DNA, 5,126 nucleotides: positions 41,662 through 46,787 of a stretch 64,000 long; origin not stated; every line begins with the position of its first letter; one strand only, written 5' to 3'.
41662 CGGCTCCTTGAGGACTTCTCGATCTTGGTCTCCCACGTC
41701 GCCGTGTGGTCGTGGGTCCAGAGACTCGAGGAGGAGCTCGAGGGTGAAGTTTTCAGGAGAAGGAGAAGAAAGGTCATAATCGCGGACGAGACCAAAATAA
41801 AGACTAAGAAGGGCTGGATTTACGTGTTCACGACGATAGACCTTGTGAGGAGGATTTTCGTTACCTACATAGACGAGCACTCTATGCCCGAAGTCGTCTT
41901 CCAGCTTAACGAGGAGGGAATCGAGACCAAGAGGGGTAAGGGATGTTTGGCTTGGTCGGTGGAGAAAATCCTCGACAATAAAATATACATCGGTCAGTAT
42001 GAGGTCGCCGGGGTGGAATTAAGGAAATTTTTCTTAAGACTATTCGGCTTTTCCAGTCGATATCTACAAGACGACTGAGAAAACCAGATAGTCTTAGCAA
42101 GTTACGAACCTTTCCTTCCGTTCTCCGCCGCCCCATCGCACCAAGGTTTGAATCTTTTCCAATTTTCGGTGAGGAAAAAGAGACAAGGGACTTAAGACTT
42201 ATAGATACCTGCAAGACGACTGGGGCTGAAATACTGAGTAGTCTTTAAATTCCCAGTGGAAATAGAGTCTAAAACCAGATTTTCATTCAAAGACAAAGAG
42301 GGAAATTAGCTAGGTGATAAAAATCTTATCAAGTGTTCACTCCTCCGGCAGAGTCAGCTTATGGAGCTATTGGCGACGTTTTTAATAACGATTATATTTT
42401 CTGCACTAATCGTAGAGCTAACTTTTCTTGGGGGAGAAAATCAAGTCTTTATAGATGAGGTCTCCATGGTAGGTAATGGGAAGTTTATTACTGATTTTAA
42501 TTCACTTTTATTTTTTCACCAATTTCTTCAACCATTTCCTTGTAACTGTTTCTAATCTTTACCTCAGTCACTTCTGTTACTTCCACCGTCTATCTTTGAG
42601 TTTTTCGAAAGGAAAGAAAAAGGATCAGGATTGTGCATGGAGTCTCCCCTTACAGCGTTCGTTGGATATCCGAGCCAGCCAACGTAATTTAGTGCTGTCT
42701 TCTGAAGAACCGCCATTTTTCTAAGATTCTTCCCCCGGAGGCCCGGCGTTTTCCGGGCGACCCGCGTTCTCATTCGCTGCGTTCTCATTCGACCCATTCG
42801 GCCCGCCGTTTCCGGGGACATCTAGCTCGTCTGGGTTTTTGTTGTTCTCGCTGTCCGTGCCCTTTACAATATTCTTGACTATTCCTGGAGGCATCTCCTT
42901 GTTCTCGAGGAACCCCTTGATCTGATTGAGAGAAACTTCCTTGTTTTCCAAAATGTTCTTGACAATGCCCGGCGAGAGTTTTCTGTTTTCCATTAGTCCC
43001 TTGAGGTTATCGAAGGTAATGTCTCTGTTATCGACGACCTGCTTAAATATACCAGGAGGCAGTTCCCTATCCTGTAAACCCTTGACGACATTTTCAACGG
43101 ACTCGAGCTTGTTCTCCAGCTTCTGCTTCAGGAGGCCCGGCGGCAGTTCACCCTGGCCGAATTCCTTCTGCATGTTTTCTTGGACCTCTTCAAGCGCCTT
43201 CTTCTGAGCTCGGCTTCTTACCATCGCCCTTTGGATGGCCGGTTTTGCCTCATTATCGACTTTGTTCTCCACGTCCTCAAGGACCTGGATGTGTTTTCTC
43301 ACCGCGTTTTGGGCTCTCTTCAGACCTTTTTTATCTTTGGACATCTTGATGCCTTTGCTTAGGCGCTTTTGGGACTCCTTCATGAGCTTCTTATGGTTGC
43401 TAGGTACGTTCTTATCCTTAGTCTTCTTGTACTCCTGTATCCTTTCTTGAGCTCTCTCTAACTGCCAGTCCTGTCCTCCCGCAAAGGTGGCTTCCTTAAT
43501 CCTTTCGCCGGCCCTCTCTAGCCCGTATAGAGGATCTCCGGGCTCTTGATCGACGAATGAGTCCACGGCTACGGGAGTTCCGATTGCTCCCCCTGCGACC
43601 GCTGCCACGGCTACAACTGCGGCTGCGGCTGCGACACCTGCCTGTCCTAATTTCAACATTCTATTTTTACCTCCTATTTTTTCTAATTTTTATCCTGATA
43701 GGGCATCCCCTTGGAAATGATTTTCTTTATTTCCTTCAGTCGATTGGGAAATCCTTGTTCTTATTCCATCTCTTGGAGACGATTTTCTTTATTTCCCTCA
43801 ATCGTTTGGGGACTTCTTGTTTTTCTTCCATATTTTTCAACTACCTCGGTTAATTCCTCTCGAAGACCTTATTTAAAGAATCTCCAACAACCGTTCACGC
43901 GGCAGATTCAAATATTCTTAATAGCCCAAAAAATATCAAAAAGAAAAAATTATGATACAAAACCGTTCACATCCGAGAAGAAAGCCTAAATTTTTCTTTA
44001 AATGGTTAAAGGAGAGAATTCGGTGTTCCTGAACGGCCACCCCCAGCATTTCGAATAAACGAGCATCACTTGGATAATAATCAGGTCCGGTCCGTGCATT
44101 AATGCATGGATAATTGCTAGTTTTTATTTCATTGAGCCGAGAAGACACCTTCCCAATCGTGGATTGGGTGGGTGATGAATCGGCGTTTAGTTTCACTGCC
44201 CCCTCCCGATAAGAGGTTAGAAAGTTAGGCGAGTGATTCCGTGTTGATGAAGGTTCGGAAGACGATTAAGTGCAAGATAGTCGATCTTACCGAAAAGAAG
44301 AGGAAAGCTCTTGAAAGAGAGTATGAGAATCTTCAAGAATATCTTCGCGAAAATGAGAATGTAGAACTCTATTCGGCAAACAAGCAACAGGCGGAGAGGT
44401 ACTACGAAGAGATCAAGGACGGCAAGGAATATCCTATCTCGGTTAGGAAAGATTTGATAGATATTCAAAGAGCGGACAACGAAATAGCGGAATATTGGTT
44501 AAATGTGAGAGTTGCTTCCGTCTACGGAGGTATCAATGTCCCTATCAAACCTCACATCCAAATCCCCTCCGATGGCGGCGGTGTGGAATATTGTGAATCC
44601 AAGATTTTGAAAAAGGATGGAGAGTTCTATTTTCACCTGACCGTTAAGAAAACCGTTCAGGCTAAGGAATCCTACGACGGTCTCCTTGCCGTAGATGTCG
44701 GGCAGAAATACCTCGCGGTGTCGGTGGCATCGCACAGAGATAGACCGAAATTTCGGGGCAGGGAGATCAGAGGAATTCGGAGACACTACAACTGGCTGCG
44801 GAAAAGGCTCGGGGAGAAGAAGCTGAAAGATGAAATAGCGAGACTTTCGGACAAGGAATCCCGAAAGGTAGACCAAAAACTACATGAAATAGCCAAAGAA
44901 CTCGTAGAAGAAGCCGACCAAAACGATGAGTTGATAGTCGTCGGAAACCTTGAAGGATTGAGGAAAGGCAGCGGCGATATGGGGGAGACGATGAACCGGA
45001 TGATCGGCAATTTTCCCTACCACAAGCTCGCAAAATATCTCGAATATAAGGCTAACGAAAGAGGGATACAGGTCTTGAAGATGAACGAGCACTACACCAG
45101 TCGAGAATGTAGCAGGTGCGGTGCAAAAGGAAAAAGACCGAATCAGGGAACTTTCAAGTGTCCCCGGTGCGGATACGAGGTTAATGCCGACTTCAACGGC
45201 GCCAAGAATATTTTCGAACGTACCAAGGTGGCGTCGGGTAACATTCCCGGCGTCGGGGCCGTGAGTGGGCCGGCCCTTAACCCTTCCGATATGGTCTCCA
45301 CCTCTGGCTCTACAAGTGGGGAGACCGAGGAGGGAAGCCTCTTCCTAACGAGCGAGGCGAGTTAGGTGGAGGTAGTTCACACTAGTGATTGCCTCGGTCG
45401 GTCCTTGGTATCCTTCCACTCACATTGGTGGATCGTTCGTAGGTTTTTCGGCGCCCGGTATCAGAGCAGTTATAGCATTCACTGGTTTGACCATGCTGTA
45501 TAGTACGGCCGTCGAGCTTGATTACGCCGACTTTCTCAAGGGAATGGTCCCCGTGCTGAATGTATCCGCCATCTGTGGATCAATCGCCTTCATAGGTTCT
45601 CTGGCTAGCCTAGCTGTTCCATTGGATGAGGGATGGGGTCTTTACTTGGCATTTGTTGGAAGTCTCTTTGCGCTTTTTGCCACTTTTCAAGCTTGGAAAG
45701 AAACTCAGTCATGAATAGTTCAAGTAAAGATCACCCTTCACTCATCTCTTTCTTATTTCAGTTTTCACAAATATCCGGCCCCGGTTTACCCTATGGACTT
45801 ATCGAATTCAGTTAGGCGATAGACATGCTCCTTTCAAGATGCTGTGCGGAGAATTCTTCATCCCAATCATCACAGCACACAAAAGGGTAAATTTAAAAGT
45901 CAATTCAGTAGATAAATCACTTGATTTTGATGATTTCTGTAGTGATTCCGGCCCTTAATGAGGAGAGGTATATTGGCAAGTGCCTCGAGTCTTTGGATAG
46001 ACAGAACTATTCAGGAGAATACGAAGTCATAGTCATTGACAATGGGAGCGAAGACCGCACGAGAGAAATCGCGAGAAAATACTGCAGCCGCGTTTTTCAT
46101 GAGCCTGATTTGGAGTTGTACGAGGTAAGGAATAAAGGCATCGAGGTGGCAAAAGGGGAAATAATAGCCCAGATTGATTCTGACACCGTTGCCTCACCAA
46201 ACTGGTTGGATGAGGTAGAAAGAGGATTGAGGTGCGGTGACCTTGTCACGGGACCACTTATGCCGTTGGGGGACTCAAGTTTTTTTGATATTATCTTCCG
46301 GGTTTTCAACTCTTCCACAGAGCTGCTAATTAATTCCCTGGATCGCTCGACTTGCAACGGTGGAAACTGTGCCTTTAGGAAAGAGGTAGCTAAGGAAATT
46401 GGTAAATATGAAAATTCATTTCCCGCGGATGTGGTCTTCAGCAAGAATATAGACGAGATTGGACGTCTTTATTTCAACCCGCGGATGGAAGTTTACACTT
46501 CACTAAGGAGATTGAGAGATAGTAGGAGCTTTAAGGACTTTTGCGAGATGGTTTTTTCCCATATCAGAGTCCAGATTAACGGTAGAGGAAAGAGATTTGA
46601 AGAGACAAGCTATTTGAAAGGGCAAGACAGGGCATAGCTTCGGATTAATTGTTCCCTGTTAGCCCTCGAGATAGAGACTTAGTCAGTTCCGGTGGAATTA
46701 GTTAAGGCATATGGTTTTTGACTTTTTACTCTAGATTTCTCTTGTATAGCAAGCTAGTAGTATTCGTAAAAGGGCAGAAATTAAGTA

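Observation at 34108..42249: Two nested pairs of long palindromic sites at the island borders, with a reciprocal arm swap resembling attP x attB products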

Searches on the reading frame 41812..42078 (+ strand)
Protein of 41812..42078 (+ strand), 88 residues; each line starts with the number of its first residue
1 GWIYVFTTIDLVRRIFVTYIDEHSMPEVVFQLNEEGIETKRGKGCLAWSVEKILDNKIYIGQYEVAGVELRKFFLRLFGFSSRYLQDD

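Call 66: find_related_loci(query=window:41812-42078:+, collection=viral_contigs, flank=6000)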
Query window:41812-42078:+ (88 aa) in viral_contigs; peptide patterns used: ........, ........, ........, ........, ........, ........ (x = any residue, [..] = any of these).
16 stretches matched a pattern, but none encodes a relative of the query by tblastn (E <= 1e-3).

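Call 85: search_solved_structures(query=window:41812-42078:+, max_evalue=0.1, show_alignments=2)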
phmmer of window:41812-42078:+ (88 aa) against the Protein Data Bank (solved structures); distinct sequences matched with E-value up to 0.1: 0.

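Call 87: search_protein_representatives(protein=window:41812-42030:+)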
Query: 73 residues. Proteins with E-value up to 0.001 (for the whole library): 41; up to 1e-10: 2; up to 1e-30: 1. The best 41 are listed.
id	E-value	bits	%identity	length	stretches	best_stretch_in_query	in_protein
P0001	1.2e-41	155.8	100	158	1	1-73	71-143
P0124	7.8e-19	83.5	28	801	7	9-63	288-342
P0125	2.9e-09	53.1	53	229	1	11-68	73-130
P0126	6.1e-09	52.1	50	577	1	10-69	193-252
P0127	9.1e-09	51.5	32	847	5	11-62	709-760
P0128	1.6e-08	50.8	57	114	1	19-69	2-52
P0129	5.2e-08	49.1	55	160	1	19-69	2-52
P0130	5.9e-08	49.0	28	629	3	8-65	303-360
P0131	1.2e-07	48.0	48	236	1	10-69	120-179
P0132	2.6e-07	46.9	48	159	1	9-69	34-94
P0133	4.0e-07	46.3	41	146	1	10-70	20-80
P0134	6.3e-07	45.7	48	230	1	11-71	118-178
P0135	6.7e-07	45.6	46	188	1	9-69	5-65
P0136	8.8e-07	45.2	44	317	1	11-69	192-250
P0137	1.6e-06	44.4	44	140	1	9-69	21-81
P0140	3.5e-06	43.3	46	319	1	9-68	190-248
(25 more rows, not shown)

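Call 88: list_cluster_members(proteins=[P0126, P0125, P0124, P0131, P0136, P0140, P0001])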
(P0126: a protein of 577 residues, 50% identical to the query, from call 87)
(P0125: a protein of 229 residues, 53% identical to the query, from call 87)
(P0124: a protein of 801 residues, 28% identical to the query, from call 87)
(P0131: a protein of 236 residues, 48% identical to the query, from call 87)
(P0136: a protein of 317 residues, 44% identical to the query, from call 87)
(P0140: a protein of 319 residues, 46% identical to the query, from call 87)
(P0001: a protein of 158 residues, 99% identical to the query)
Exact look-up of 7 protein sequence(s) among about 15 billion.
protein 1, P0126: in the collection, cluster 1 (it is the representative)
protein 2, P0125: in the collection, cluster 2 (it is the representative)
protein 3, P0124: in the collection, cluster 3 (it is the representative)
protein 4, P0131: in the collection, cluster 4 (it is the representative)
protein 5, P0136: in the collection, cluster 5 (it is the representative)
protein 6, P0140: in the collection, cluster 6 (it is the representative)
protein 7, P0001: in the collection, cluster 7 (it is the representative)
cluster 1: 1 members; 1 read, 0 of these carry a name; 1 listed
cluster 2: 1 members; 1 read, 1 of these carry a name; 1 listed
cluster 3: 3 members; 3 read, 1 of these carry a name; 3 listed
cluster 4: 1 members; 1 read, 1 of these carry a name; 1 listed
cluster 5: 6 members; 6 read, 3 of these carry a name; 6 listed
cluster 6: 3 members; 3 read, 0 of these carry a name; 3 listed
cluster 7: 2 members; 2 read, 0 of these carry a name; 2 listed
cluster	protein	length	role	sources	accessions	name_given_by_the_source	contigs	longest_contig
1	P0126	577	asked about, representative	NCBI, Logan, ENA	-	-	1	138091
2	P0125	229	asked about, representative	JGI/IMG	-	site-specific DNA recombinase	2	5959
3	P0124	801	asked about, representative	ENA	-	-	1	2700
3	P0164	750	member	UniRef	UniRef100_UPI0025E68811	recombinase family protein n=1 Tax=uncultured Ruminococcus sp. TaxID=165186 ...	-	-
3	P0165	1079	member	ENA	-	-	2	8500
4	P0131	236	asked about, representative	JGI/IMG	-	site-specific DNA recombinase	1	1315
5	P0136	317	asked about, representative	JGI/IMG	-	-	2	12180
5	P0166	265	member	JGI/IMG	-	site-specific DNA recombinase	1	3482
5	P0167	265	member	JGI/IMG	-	site-specific DNA recombinase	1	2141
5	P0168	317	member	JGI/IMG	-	site-specific DNA recombinase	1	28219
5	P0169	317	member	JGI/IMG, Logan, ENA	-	-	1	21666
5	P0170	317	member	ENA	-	-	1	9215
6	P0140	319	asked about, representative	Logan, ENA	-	-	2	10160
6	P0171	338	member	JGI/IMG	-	-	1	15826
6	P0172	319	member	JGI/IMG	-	-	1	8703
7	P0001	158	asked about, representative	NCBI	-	-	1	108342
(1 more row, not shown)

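Call 89: find_related_loci(query=P0126, collection=viral_contigs, flank=4000)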
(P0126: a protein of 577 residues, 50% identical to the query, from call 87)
Query P0126 (577 aa) in viral_contigs; peptide patterns used: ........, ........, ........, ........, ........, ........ (x = any residue, [..] = any of these).
6 stretches matched a pattern, but none encodes a relative of the query by tblastn (E <= 1e-3).

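Call 91: search_protein_families(library=pfam, proteins=[P0126, P0136, P0140, P0125], max_evalue=0.001)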
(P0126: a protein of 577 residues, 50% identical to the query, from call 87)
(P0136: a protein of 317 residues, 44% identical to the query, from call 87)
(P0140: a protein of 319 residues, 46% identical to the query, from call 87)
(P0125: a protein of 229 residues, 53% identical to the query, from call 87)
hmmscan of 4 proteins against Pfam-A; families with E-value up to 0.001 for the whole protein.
P0126 (577 aa): 3 families
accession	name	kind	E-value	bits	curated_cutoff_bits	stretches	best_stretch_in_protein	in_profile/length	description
PF00239.26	Resolvase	-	2.3e-32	112.5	23.3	1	22-168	2-145/145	Resolvase, N terminal domain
PF00382.24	TFIIB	-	4.3e-21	75.2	23.6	1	391-477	4-90/92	Transcription factor TFIIB repeat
PF07508.19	Recombinase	-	1.7e-14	54.3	21.1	1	190-273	2-99/102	Recombinase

P0136 (317 aa): 2 families
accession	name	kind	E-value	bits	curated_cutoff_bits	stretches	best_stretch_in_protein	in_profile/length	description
PF00239.26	Resolvase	-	4.7e-34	118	23.3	1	20-163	2-142/145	Resolvase, N terminal domain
PF07508.19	Recombinase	-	5.1e-17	62.4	21.1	1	187-272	1-100/102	Recombinase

P0140 (319 aa): 2 families
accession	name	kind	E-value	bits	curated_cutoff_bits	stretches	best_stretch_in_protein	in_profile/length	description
PF00239.26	Resolvase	-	7.8e-31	107.6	23.3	1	19-165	1-144/145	Resolvase, N terminal domain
PF07508.19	Recombinase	-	1.1e-15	58.2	21.1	1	188-271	2-100/102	Recombinase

P0125 (229 aa): 2 families
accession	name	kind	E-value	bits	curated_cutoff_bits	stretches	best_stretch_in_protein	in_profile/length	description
PF07508.19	Recombinase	-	1.3e-16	61.1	21.1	1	69-151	2-98/102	Recombinase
PF00239.26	Resolvase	-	0.00013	22.5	23.3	1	4-45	102-143/145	Resolvase, N terminal domain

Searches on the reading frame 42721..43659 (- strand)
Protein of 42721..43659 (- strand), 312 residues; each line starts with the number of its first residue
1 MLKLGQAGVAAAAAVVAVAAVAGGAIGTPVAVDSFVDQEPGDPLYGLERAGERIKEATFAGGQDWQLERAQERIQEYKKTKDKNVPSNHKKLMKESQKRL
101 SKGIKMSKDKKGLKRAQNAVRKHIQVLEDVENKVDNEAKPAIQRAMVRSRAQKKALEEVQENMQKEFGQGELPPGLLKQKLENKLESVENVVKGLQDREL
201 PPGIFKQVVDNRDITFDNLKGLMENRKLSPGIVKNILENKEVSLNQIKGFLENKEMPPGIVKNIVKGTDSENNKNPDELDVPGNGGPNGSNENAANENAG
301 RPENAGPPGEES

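Call 13: search_protein_families(library=pfam, proteins=[window:42721-43659:-], max_evalue=0.01)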
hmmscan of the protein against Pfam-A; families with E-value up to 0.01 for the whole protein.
window:42721-43659:- (312 aa): 1 family
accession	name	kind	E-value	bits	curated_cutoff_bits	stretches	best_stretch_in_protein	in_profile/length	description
PF18915.5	DUF5667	-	5.3e-08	33.6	27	1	40-137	4-99/99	Domain of unknown function (DUF5667)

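Call 22: find_encoding_contigs(protein=window:42721-43659:-, flank=10000, max_places=10)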
Protein window:42721-43659:- (312 aa): 6 contigs read that carry it; 3 places shown.
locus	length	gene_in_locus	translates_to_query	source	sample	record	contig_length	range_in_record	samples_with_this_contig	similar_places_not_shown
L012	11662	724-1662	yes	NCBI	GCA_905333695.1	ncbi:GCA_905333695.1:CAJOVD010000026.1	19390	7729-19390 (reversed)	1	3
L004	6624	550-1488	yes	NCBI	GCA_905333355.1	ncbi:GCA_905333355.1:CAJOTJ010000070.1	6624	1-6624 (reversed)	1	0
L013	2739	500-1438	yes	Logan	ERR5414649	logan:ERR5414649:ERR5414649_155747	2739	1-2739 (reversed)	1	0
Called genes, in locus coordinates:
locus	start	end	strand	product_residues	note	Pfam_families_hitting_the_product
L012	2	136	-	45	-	?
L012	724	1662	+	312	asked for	-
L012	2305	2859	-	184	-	PF07508:Recombinase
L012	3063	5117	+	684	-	PF04879:Molybdop_Fe4S4, PF00384:Molybdopterin, PF01568:Molydop_binding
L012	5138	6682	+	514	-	PF00501:AMP-binding, PF13193:AMP-binding_C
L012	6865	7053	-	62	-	-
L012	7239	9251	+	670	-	PF04879:Molybdop_Fe4S4 (weak), PF00384:Molybdopterin, PF01568:Molydop_binding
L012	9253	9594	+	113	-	-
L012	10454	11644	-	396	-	PF13191:AAA_16, PF13401:AAA_22, PF22703:Cdc6_lid, PF09079:WHD_Cdc6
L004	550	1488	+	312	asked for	-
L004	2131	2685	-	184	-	PF07508:Recombinase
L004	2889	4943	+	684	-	PF04879:Molybdop_Fe4S4, PF00384:Molybdopterin, PF01568:Molydop_binding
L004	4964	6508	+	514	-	PF00501:AMP-binding, PF13193:AMP-binding_C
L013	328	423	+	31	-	-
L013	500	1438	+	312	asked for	-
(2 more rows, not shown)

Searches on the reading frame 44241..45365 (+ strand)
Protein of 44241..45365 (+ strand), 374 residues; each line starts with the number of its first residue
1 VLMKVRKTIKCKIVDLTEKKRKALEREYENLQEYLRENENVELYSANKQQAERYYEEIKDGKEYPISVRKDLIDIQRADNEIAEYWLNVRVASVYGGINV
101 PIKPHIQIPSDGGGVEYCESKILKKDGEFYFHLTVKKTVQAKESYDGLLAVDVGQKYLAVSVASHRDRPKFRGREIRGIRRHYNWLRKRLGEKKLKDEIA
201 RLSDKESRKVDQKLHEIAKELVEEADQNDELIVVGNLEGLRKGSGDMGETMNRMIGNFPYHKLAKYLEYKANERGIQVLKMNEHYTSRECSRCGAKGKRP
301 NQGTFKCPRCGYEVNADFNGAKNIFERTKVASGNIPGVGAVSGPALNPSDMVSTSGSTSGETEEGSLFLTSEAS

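Call 13: search_protein_families(library=pfam, proteins=[window:44241-45365:+], max_evalue=0.01)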
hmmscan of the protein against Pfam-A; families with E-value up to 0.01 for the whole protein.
window:44241-45365:+ (374 aa): 3 families
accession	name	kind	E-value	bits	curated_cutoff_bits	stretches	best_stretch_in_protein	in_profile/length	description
PF07282.18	Cas12f1-like_TNB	-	5.3e-24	84.6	26.3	1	260-324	1-60/60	Cas12f1-like, TNB domain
PF01385.25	OrfB_IS605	-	0.0014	19.3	30.5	1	140-233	10-107/120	Probable transposase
PF16468.10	DUF5049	-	0.0031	17.8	28.7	0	2-39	9-46/57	Domain of unknown function (DUF5049)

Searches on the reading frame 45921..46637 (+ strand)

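Call 78: search_protein_families(library=pfam, proteins=[window:45921-46637:+], max_evalue=0.000001)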
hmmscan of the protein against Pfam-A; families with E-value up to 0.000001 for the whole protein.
window:45921-46637:+ (238 aa): 2 families
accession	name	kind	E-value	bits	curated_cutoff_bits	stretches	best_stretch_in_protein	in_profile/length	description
PF00535.33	Glycos_transf_2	-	1.6e-26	93.7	23.3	1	6-160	1-167/168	Glycosyl transferase family 2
PF13641.12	Glyco_tranf_2_3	-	9.8e-11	42.5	27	1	5-99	3-107/230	Glycosyltransferase like family 2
